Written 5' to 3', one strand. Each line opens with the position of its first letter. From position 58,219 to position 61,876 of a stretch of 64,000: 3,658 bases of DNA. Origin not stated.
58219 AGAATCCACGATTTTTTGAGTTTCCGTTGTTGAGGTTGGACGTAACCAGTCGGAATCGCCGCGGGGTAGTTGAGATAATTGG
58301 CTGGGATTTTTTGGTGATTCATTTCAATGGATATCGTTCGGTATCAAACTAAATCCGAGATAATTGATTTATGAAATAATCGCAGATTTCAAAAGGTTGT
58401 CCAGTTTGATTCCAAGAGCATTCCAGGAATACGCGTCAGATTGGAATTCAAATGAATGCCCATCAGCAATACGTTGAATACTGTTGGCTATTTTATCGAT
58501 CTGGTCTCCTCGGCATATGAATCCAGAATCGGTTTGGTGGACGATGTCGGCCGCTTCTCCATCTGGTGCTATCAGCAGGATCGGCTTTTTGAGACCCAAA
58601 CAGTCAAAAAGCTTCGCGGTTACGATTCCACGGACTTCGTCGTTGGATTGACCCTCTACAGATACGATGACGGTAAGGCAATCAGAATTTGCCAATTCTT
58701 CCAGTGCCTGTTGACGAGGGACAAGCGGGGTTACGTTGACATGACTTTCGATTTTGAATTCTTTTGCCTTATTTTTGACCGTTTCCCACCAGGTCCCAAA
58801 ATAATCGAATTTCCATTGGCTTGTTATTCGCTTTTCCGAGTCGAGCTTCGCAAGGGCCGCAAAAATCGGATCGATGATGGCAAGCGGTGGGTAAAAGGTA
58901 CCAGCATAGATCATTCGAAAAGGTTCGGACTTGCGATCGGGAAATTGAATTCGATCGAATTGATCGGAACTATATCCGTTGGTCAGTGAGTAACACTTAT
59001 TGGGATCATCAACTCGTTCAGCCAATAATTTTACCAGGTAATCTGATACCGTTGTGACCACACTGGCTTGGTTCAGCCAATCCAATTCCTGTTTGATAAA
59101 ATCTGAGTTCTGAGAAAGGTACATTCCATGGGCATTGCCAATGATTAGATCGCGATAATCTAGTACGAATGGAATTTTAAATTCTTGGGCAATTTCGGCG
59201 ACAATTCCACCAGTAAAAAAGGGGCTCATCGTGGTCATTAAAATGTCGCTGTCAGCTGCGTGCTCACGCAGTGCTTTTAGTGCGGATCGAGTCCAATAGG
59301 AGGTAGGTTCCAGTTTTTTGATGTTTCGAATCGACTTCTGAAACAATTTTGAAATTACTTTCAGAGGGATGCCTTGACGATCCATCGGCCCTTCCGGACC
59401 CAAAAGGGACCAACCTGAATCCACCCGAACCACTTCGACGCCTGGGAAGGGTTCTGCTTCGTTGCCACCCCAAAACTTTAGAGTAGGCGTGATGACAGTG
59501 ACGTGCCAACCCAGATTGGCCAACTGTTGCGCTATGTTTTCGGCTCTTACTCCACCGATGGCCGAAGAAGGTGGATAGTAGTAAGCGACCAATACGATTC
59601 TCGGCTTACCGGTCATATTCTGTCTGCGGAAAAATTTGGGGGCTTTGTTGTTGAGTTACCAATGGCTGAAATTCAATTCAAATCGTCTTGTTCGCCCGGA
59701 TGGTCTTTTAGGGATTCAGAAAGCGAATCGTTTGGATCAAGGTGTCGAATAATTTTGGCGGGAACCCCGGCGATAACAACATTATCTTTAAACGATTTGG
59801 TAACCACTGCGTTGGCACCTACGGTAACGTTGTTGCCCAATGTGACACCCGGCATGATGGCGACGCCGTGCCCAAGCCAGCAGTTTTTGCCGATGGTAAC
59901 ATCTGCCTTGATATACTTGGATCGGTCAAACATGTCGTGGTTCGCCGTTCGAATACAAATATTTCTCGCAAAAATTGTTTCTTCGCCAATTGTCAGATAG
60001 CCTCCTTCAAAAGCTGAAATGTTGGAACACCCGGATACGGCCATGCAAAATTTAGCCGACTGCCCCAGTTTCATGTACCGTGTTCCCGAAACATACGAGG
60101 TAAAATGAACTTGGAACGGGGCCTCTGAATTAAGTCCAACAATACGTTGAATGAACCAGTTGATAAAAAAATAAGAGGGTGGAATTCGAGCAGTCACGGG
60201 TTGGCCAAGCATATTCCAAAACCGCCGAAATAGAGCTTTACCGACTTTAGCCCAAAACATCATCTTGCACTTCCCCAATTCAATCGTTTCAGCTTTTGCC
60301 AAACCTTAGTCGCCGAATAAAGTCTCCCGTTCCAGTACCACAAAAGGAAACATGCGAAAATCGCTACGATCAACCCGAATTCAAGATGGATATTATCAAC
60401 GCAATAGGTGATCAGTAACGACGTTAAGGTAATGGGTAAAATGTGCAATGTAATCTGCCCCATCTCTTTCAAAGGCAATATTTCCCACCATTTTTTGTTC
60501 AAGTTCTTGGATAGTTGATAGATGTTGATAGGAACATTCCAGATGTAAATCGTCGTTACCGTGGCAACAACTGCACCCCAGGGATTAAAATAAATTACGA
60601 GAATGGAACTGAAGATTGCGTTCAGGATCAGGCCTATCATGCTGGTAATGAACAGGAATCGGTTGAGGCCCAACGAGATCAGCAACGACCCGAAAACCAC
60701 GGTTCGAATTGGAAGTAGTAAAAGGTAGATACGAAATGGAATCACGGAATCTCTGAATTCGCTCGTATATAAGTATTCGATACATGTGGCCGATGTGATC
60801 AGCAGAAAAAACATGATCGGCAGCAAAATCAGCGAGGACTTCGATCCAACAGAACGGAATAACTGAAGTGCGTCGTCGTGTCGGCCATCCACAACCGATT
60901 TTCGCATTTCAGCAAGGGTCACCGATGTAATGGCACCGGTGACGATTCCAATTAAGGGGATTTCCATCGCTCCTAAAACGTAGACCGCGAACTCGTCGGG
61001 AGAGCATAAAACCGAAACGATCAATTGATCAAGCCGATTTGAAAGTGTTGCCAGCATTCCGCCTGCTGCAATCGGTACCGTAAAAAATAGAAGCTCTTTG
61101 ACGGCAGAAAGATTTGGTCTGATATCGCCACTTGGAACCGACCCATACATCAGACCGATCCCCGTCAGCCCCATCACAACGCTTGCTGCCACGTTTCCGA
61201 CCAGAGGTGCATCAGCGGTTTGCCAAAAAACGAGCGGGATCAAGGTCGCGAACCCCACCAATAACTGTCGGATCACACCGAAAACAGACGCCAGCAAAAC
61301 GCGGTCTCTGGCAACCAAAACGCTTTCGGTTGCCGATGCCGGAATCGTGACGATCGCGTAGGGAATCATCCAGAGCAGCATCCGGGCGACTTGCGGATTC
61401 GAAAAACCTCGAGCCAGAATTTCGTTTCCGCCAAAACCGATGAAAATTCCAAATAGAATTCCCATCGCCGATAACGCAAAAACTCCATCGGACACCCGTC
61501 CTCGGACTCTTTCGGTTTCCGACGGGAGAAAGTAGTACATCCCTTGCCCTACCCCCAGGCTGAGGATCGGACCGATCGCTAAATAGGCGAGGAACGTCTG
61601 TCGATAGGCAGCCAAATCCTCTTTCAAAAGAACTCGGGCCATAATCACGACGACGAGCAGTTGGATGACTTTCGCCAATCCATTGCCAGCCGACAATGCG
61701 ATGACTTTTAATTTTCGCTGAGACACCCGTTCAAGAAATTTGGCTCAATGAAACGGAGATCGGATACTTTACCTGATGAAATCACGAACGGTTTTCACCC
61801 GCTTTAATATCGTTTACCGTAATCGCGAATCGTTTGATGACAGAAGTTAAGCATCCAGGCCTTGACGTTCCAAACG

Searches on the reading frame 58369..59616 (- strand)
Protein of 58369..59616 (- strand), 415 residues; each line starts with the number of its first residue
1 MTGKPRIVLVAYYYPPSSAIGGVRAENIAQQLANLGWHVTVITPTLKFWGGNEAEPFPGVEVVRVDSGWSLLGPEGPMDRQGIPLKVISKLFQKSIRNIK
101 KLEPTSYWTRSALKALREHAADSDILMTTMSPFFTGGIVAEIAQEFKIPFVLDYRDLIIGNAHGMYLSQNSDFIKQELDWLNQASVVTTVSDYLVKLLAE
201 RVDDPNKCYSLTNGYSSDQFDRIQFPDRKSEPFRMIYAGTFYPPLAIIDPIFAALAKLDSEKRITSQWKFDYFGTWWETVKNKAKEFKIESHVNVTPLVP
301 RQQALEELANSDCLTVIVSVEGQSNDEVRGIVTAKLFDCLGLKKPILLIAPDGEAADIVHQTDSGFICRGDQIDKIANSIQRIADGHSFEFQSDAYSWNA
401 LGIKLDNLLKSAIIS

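Call 73: search_protein_families(library=pfam, proteins=[window:58369-59616:-], max_evalue=0.00001)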
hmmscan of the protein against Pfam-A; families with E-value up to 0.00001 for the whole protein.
window:58369-59616:- (415 aa): 2 families
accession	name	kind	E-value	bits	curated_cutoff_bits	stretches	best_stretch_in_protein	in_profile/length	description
PF13579.12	Glyco_trans_4_4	-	4.5e-09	37.3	29.7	1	22-206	4-150/158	Glycosyl transferase 4-like domain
PF13439.12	Glyco_transf_4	-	4.3e-07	30.6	28.5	1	23-215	6-166/170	Glycosyltransferase Family 4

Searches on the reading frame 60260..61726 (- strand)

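Call 73: search_protein_families(library=pfam, proteins=[window:60260-61726:-], max_evalue=0.00001)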
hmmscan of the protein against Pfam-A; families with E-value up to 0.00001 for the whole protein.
window:60260-61726:- (488 aa): 2 families
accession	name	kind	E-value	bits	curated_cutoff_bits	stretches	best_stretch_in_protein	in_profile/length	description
PF13440.11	Polysacc_synt_3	-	4.2e-12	46.3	23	1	55-328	24-292/293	Polysaccharide biosynthesis protein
PF01943.22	Polysacc_synt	-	6.2e-06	26.3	28.2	1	7-259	4-254/274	Polysaccharide biosynthesis protein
